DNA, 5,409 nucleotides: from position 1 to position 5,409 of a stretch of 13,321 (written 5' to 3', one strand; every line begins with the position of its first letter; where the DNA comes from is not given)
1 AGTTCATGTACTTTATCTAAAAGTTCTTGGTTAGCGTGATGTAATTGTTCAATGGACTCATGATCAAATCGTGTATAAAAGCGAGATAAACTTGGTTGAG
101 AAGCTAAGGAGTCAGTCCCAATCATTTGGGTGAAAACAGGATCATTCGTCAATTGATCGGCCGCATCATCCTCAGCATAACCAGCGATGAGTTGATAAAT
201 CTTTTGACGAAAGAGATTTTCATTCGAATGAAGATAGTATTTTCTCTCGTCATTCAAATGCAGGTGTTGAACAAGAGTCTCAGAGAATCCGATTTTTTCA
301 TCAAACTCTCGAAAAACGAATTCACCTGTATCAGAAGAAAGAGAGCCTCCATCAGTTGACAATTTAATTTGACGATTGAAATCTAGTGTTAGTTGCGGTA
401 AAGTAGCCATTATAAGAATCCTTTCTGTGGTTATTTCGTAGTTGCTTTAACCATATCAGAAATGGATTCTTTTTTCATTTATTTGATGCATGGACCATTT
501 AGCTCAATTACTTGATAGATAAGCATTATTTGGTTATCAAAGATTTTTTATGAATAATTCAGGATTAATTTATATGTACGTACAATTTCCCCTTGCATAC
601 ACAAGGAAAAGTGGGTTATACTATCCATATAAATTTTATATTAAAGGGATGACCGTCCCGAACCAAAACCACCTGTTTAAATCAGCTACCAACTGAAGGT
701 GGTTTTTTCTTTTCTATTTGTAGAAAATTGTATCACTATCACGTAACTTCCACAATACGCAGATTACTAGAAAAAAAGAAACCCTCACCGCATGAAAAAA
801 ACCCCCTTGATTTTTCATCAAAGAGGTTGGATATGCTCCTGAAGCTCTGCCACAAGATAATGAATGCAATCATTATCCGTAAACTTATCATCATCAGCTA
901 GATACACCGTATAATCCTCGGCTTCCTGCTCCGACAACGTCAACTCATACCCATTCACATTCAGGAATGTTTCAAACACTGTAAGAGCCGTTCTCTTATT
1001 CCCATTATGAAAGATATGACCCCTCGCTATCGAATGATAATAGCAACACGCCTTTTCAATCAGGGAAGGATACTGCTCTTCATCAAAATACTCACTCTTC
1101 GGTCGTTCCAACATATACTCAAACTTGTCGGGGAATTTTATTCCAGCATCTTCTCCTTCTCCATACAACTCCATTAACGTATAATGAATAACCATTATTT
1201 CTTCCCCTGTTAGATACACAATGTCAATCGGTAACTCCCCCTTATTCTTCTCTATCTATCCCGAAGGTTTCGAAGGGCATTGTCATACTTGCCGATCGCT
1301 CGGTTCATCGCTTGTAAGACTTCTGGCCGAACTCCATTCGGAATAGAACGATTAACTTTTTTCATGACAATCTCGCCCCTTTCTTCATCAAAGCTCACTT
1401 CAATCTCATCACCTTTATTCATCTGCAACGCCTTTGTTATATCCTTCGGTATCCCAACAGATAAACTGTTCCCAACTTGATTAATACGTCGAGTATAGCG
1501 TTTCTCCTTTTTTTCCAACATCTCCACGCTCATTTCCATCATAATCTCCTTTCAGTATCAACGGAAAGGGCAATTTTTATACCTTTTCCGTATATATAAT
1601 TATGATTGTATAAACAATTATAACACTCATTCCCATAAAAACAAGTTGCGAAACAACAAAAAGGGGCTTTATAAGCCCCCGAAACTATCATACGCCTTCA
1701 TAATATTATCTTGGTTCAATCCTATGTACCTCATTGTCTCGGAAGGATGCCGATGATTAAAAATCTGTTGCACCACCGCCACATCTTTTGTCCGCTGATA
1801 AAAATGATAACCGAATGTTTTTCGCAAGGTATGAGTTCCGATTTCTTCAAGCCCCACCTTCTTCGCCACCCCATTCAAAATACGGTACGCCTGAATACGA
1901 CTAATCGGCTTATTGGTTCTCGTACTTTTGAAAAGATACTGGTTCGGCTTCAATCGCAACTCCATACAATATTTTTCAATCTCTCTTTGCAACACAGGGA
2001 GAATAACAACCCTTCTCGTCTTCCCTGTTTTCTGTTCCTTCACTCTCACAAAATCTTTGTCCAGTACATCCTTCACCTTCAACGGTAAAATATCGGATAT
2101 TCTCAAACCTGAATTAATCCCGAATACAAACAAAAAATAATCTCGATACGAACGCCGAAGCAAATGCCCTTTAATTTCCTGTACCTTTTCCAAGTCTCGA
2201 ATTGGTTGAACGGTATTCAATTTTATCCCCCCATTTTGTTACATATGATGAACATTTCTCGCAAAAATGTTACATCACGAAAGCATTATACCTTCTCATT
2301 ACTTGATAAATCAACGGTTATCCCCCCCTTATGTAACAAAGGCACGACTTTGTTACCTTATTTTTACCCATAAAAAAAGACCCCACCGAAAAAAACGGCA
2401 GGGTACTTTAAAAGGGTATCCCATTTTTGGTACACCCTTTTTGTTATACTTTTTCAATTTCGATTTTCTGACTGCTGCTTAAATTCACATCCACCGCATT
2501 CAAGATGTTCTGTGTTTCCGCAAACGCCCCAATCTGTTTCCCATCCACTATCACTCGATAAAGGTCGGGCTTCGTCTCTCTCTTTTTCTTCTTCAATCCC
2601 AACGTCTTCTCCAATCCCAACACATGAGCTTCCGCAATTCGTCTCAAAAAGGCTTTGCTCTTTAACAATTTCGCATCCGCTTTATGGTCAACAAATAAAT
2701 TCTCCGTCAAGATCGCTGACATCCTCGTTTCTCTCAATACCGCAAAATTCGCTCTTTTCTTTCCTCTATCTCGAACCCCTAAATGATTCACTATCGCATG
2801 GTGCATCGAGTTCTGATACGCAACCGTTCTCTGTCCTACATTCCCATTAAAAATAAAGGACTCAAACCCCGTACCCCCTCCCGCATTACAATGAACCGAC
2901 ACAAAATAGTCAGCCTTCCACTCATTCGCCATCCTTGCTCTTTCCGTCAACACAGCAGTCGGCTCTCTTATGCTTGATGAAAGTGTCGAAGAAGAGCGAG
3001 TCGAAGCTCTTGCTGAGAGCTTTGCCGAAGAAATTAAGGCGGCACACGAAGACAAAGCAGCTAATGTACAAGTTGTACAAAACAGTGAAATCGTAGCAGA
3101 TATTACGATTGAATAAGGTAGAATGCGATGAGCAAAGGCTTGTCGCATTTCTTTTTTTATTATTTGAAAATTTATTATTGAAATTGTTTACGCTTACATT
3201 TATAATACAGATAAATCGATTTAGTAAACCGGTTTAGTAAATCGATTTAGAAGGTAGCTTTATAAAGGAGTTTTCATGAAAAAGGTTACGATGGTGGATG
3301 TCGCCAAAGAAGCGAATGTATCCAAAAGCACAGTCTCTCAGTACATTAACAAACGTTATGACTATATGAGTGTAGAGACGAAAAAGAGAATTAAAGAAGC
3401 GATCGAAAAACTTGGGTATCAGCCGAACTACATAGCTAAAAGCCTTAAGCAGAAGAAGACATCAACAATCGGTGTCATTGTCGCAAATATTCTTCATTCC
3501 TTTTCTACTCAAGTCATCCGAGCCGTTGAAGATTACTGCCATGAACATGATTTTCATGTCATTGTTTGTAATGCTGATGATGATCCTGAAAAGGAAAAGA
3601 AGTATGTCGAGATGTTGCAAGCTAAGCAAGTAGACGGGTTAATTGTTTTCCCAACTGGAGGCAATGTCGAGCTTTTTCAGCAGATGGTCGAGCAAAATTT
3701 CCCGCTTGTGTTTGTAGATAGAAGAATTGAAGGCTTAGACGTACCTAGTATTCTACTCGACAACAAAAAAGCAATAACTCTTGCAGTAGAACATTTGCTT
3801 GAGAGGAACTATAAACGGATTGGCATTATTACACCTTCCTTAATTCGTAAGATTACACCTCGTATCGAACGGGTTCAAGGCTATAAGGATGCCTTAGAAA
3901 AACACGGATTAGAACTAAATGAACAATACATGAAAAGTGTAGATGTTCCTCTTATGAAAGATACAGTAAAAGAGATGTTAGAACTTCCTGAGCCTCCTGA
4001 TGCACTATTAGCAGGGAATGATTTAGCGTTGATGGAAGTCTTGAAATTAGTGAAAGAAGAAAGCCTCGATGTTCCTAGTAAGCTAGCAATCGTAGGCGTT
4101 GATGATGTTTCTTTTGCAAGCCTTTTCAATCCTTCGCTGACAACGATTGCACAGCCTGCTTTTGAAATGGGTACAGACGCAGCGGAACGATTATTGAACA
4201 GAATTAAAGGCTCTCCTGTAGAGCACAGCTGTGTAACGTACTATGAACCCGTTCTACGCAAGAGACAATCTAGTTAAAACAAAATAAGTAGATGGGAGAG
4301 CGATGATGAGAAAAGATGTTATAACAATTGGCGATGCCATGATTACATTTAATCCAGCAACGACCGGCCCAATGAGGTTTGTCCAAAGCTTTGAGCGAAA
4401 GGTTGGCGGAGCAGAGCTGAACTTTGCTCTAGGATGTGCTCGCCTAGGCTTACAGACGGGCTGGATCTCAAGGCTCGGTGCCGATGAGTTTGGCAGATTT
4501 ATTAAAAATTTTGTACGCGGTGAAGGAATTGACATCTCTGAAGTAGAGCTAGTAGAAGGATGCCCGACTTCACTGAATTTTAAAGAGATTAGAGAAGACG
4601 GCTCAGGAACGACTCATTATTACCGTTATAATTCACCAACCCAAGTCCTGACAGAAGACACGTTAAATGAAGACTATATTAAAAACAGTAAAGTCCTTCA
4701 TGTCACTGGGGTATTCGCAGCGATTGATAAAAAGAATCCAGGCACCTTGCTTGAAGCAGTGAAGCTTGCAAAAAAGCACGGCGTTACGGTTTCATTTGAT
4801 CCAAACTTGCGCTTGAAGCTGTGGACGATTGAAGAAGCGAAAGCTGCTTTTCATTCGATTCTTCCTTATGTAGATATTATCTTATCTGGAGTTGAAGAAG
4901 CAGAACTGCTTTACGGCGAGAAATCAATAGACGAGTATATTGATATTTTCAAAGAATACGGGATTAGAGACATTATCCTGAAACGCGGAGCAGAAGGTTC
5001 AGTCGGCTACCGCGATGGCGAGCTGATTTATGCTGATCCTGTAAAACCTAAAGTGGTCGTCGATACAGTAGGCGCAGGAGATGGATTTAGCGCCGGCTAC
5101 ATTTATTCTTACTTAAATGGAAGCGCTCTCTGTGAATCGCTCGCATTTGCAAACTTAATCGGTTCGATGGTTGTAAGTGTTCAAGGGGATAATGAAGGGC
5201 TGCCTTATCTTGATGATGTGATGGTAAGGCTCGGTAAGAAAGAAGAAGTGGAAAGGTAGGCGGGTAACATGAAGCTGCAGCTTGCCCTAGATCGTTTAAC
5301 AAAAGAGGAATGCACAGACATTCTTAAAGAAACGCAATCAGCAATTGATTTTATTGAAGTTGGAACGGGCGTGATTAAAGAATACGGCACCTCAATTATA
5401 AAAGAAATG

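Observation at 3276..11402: LacI/TRAP operon joins a RuMP-type HPS/PHI pair to a KdgK-like kinase and two dehydrogenases: candidate undescribed decarboxylative acid-sugar pathway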

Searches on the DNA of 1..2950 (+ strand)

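Call 81: search_dna_similar(query=window:1-2950:+, collection=phages, mode=distant, max_rows=8)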
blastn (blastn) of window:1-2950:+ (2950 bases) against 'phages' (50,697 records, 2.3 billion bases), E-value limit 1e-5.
Records with a match: 2; places in all: 2; records where one place covers at least 80% of the query: 0.
Best place of each record, by identity: 60-80% 2.
By first word of the organism name: Acetoanaerobium 1; Geobacillus 1.
By host as written in the record: Acetoanaerobium noterae DSL2 1; Geobacillus stearothermophilus ATCC 10149 1.
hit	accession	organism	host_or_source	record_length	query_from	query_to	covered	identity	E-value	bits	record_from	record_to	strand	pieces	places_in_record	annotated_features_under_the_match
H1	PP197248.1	Acetoanaerobium phage ANDSL2_ph1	Acetoanaerobium noterae DSL2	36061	1709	1881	6%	70.3%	4e-11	77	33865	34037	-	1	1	integrase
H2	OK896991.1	Geobacillus phage GR1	Geobacillus stearothermophilus ATCC ...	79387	1746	1836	3%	75.8%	1e-6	64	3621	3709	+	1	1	integrase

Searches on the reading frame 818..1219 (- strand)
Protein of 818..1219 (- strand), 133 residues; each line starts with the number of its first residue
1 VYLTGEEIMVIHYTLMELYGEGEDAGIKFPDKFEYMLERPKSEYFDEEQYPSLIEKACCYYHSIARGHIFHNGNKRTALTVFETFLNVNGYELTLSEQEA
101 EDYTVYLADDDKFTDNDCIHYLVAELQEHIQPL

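Call 57: search_protein_families(library=pfam, proteins=[window:818-1219:-], max_evalue=0.001)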
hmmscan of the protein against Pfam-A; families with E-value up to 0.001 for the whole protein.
window:818-1219:- (133 aa): 1 family
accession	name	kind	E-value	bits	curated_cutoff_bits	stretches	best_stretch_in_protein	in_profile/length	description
PF02661.23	Fic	-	8.7e-15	55.8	24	1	2-86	1-93/93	Fic/DOC family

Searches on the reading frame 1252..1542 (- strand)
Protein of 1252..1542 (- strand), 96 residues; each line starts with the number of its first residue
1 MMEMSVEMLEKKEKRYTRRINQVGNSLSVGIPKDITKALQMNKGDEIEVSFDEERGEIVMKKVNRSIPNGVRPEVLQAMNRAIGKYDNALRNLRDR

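Call 57: search_protein_families(library=pfam, proteins=[window:1252-1542:-], max_evalue=0.001)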
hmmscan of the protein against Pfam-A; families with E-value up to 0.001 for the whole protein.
window:1252-1542:- (96 aa): 1 family
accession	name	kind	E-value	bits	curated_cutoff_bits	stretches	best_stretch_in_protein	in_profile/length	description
PF04014.23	MazE_antitoxin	-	2.1e-07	31.2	24.7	1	22-66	3-46/48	Antidote-toxin recognition MazE, bacterial antitoxin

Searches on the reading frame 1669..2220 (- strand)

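Call 57: search_protein_families(library=pfam, proteins=[window:1669-2220:-], max_evalue=0.001)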
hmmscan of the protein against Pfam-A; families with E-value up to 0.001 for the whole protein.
window:1669-2220:- (183 aa): 1 family
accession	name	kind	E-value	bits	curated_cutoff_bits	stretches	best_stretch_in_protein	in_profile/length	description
PF00589.27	Phage_integrase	-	7.5e-26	91.4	27.1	1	20-169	15-169/172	Phage integrase family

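Call 82: search_protein_families(library=phrogs, proteins=[window:1669-2220:-], max_evalue=0.001)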
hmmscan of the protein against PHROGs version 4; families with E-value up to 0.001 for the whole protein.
window:1669-2220:- (183 aa): 3 families
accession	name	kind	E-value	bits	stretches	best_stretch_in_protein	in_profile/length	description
phrog_216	-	integration and excision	7.1e-62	210.2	1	1-180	49-236/301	integrase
phrog_7269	-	integration and excision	2.8e-22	79.5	1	106-176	8-77/89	integrase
phrog_1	-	integration and excision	2.7e-21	77.5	1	14-179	277-446/611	integrase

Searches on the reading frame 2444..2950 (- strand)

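Call 82: search_protein_families(library=phrogs, proteins=[window:2444-2950:-], max_evalue=0.001)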
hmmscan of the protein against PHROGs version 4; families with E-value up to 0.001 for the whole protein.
window:2444-2950:- (168 aa): 5 families
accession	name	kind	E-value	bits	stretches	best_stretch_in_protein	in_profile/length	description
phrog_435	-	lysis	5e-42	145.6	1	2-149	172-324/556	endolysin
phrog_2742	-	lysis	1.2e-38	134.3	1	2-128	65-192/318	endolysin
phrog_17214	-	lysis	1.1e-16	62.3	1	4-110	78-186/322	endolysin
phrog_489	-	lysis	3.2e-06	27.2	1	8-112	243-350/459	endolysin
phrog_12727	-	lysis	1.2e-05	25.7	1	7-107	226-336/393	endolysin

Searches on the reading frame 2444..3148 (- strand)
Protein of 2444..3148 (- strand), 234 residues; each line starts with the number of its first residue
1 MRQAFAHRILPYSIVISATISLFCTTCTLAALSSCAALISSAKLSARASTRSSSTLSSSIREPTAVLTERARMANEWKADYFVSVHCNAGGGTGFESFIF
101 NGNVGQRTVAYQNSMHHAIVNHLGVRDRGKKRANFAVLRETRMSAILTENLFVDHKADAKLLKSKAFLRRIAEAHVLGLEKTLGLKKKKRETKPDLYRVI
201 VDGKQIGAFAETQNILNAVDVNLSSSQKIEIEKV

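Call 57: search_protein_families(library=pfam, proteins=[window:2444-3148:-], max_evalue=0.001)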
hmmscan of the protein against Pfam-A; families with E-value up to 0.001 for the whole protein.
window:2444-3148:- (234 aa): 1 family
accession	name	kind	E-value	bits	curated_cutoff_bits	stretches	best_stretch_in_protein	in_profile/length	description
PF01520.23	Amidase_3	-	4.4e-26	92.4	27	1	66-180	55-173/174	N-acetylmuramoyl-L-alanine amidase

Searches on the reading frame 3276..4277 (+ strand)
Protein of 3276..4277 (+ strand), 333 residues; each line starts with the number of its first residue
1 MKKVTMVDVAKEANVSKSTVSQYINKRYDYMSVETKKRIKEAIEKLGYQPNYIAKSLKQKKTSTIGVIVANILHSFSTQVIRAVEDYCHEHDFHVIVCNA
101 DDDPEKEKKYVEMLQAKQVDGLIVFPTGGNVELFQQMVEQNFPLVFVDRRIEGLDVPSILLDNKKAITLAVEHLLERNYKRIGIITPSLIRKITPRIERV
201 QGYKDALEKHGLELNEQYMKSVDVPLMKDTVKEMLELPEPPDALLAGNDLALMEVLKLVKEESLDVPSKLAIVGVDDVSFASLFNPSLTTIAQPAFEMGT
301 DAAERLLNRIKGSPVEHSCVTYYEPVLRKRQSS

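Call 3: search_protein_families(library=pfam, proteins=[window:3276-4277:+])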
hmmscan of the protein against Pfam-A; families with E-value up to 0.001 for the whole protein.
window:3276-4277:+ (333 aa): 5 families
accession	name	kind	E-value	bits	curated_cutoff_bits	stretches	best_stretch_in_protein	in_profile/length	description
PF00532.27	Peripla_BP_1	-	2.2e-31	109.8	22.2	1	63-310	2-261/281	Periplasmic binding proteins and sugar binding domain of LacI family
PF13377.12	Peripla_BP_3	-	4.3e-31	108.7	26.5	1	171-333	1-167/167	Periplasmic binding protein-like domain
PF00356.27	LacI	-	8.7e-18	64.3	27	1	5-51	1-46/46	Bacterial regulatory proteins, lacI family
PF13407.12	Peripla_BP_4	-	4.1e-15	56.5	35.1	1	65-312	1-256/258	Periplasmic binding protein domain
PF01381.28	HTH_3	-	0.0001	22.7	23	0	2-27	8-33/55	Helix-turn-helix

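Call 4: search_protein_families(library=ncbifam, proteins=[window:3276-4277:+])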
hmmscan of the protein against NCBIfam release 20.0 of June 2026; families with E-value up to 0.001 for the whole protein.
window:3276-4277:+ (333 aa): 18 families
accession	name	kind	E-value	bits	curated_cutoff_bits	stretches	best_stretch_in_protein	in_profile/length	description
NF047341.1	lactose_RbsR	equivalog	1.1e-64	218.9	382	1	2-318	1-314/331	ribose utilization transcriptional repressor RbsR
NF007979.0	PRK10703.1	equivalog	1.4e-59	202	501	1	5-331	3-329/341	HTH-type transcriptional repressor PurR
NF008269.0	PRK11041.1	equivalog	2.8e-59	200.9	436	1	3-317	9-322/342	DNA-binding transcriptional regulator CytR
NF007743.0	PRK10423.1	equivalog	6.8e-59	199.6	531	1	4-332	2-329/330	ribose operon transcriptional repressor RbsR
TIGR01481.1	ccpA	equivalog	3.5e-56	191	442.35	1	3-310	2-306/330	catabolite control protein A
NF007075.0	PRK09526.1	subfamily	8.8e-48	163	340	1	1-322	3-322/358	LacI family DNA-binding transcriptional regulator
NF052440.1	TransRegGNTRPSEAE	equivalog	2.7e-46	158.2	400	1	3-320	5-321/333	HTH-type transcriptional regulator GntR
NF007706.0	PRK10401.1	equivalog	9.6e-46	156.6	555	1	4-332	2-328/346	HTH-type transcriptional regulator GalS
NF008002.0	PRK10727.1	equivalog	1.3e-44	152.7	557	1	5-332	3-328/341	HTH-type transcriptional regulator GalR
NF051853.1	TransRegUriRCory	equivalog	2.5e-41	141.9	550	1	5-320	2-312/327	transcriptional regulator UriR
TIGR02417.1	fruct_sucro_rep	subfamily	8.7e-41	140.2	389.55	1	5-312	1-309/327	D-fructose-responsive transcription factor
NF007449.0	PRK10014.1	subfamily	3.2e-39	134.9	310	1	2-314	5-326/342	Mal regulon transcriptional regulator MalI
NF047913.1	TransRegIdnR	equivalog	6.8e-37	127.5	500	1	2-320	4-319/331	DNA-binding transcriptional regulator IdnR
NF008452.0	PRK11303.1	equivalog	2.3e-36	125.7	385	1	5-323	2-321/332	catabolite repressor/activator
TIGR02405.1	trehalos_R_Ecol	equivalog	1.6e-25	90.1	357.35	1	3-313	1-299/311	trehalose operon repressor TreR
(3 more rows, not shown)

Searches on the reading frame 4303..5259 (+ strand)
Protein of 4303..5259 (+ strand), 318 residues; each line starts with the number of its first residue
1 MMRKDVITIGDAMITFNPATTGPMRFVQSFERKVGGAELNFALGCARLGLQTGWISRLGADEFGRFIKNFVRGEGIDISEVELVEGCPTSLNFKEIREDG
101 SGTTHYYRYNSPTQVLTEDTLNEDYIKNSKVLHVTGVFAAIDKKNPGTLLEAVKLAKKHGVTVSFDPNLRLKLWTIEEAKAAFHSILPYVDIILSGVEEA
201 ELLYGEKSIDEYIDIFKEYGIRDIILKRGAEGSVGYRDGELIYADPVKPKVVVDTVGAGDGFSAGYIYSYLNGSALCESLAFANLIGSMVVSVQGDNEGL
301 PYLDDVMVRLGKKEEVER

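Call 3: search_protein_families(library=pfam, proteins=[window:4303-5259:+])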
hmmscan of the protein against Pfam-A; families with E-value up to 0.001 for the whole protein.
window:4303-5259:+ (318 aa): 1 family
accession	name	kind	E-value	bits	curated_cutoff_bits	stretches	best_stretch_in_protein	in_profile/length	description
PF00294.29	PfkB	-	2.5e-59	201.5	25.8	1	4-301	2-300/302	pfkB family carbohydrate kinase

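Call 4: search_protein_families(library=ncbifam, proteins=[window:4303-5259:+])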
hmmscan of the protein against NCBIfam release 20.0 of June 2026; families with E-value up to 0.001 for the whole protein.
window:4303-5259:+ (318 aa): 22 families
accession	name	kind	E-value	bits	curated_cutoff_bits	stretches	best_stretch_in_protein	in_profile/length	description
NF040938.1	KDG_KDGal_kin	equivalog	1.7e-65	221.1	400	1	6-306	1-299/305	bifunctional 2-dehydro-3-deoxygluconokinase/2-dehydro-3-deoxygalactonokinase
TIGR04382.1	myo_inos_iolC_N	equivalog_domain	4.4e-59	200.3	300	1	5-307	3-306/309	5-dehydro-2-deoxygluconokinase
NF041332.1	KDG_KDGal_kin_Halo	equivalog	1.1e-45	156.5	440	1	4-297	2-298/320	bifunctional 2-dehydro-3-deoxygluconokinase/2-dehydro-3-deoxygalactonokinase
NF049991.1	TagKinase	equivalog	8e-41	139.9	420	1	35-303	41-308/321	tagatose kinase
NF052444.1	DhDoxglucKinKdgK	equivalog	2.1e-38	132.4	400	1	8-295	5-294/303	2-dehydro-3-deoxygluconokinase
NF041633.1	trifunc_aldol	exception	8.8e-38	130.1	700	2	4-208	242-447/580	KHG/KDPG aldolase/sugar kinase fusion protein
NF006957.1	PRK09434.1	equivalog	6.1e-34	117.9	450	1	6-304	4-300/302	fructokinase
NF047869.1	myo_kin_aldol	exception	3.7e-33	114.7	600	1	4-301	7-322/586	bifunctional 5-dehydro-2-deoxygluconokinase/5-dehydro-2-deoxyphosphogluconate aldolase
NF053626.1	RibKinHalex1628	equivalog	2.2e-26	93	330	1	27-296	30-278/293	ATP-dependent ribose-1-phosphate kinase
TIGR02152.1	D_ribokin_bact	equivalog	3.4e-26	92.3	299.65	1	26-306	26-296/298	ribokinase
NF007321.0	PRK09813.1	equivalog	1.6e-23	83.5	247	1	34-295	23-259/261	fructoselysine 6-kinase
NF008353.0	PRK11142.1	equivalog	4e-20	72.5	341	1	28-308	32-301/307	ribokinase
NF041134.1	R1P_kin_Thcocales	equivalog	4.4e-19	69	500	1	34-306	36-278/291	ADP-dependent ribose-1-phosphate kinase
NF041164.1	NucKinThplmales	equivalog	4.9e-14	52.2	450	1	27-292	30-273/295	nucleoside kinase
TIGR03168.1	1-PFK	subfamily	4.3e-13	48.8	216.4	1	11-295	11-286/305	hexose kinase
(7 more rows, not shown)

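Call 37: search_solved_structures(query=window:4303-5259:+, max_evalue=1e-25)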
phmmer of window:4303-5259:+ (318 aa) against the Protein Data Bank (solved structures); distinct sequences matched with E-value up to 1e-25: 7.
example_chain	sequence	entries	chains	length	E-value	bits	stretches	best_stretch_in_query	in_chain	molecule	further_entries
1v19_A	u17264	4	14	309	1.7e-54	188.4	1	5-310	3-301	2-KETO-3-DEOXYGLUCONATE KINASE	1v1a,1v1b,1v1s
4du5_A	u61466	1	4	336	2.4e-52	181.3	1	4-302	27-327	PfkB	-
2v78_A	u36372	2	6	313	3.8e-49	170.8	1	5-306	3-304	FRUCTOKINASE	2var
1wye_A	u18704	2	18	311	2.7e-45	158.1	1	6-309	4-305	2-keto-3-deoxygluconate kinase | hypothetical fructokinase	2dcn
2qcv_A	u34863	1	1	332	1.2e-42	149.4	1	5-314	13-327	Putative 5-dehydro-2-deoxygluconokinase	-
3hj6_A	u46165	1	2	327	2e-32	115.9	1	5-307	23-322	Fructokinase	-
3h49_A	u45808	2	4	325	8.7e-27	97.4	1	30-297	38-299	Ribokinase | Uncharacterized sugar kinase ydjH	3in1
